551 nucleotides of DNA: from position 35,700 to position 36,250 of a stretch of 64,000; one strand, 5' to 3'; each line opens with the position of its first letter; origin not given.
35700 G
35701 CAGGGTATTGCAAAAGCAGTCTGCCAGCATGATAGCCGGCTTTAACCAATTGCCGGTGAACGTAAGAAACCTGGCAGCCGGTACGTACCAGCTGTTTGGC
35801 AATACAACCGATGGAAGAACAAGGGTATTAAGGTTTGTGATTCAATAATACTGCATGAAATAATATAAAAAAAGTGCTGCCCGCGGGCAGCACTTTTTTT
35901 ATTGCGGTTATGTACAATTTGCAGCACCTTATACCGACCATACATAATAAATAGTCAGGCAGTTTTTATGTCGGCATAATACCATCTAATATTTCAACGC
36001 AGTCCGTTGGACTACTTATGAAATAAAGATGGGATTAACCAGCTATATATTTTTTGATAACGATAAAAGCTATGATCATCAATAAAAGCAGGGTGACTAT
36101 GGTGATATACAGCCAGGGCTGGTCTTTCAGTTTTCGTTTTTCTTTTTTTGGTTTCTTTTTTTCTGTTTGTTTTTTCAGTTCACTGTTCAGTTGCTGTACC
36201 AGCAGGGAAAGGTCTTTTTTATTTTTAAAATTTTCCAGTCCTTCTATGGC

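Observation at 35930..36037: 108-bp double-hairpin element in three copies with compensatory base changes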

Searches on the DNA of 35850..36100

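Call 14: search_rna_families(source=window, start=35850, end=36100, threshold=evalue, max_evalue=10)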
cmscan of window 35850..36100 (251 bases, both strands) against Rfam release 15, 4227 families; matches with E-value up to 10: 26.
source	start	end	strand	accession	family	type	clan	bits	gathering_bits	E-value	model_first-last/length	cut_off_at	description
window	35850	35903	+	RF02064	STnc370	Gene; sRNA;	-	28.5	54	0.043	17-71/71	5'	Enterobacterial sRNA STnc370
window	35860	35908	+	RF00051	mir-17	Gene; miRNA;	-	27.1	49.5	0.00018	1-80/80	no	mir-17 microRNA precursor family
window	35864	35930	-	RF02064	STnc370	Gene; sRNA;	-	27.1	54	0.086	1-71/71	no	Enterobacterial sRNA STnc370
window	35859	35906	-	RF00051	mir-17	Gene; miRNA;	-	25.2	49.5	0.00068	1-80/80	no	mir-17 microRNA precursor family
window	35850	35902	+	RF04182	GibS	Gene; sRNA;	-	23.6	115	0.22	87-142/142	5'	GibS sRNA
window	35862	35900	-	RF02898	AaHKsRNA20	Gene; sRNA;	-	22.5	43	0.19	1-77/77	no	Aggregatibacter sRNA 20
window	35863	35990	-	RF02053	STnc430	Gene; sRNA;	-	21.6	47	0.24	1-162/162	no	Enterobacterial sRNA STnc430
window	35866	35901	+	RF04197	mir-9457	Gene; miRNA;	-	20.3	90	0.11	19-51/68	no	mir-9457 microRNA precursor family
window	35866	35901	-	RF04197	mir-9457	Gene; miRNA;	-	20.3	90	0.11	19-51/68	no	mir-9457 microRNA precursor family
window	35858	35985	-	RF00121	MicC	Gene; sRNA;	-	19.3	90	1.1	1-123/123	no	MicC RNA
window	35850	35902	+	RF02377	SurA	Gene; sRNA;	-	19.2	100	0.0025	225-279/279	5'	SurA sRNA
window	35865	35956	-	RF01480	rli52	Cis-reg;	-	18.7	70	1.6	1-95/95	no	Listeria sRNA rli52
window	35850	35904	+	RF02059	STnc50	Gene; sRNA;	-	17.7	55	1.5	29-84/84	5'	Salmonella enterica sRNA STnc40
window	35873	35922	-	RF02844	RefA9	Gene; antisense;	-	17.6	49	2.1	1-64/64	no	Enterococcus sRNA A9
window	35855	35892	-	RF01581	RUF6-5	Gene; sRNA;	-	17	70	0.62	1-156/156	no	Plasmodium RNA of unknown function RUF6-5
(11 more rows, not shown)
